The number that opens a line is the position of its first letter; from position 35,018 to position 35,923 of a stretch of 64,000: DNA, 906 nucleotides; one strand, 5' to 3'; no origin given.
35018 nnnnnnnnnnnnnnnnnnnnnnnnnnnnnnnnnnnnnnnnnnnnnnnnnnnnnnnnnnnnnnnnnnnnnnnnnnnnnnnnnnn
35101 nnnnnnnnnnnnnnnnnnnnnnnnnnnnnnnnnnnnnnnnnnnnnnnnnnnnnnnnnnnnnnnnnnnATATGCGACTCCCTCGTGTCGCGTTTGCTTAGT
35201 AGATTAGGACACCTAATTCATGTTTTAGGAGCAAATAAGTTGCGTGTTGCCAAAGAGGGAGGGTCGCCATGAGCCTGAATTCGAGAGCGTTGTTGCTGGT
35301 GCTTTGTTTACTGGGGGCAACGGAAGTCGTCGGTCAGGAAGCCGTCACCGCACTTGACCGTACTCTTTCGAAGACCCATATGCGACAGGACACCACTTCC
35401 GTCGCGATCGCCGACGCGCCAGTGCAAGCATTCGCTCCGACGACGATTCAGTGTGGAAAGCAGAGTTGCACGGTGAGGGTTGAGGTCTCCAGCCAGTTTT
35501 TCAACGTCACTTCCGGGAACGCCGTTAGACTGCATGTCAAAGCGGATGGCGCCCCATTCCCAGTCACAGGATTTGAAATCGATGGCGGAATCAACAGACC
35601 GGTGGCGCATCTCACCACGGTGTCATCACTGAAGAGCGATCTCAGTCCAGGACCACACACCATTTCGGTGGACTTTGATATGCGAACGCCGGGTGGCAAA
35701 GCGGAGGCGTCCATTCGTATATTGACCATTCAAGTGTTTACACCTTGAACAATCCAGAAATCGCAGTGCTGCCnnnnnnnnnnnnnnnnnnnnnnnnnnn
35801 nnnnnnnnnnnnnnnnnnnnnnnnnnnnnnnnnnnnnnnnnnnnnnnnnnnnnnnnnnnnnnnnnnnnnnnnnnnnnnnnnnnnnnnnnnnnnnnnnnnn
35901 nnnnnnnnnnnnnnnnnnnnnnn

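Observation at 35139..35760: A 620-bp low-GC insert encoding an orphan secreted protein, directly 3' of the IS91-type transposase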

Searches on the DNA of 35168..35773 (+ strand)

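Call 81: search_dna_similar(query=window:35168-35773:+, collection=plasmids, mode=distant, max_rows=10)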
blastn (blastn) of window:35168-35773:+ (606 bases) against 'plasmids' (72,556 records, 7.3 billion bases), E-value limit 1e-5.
No match.
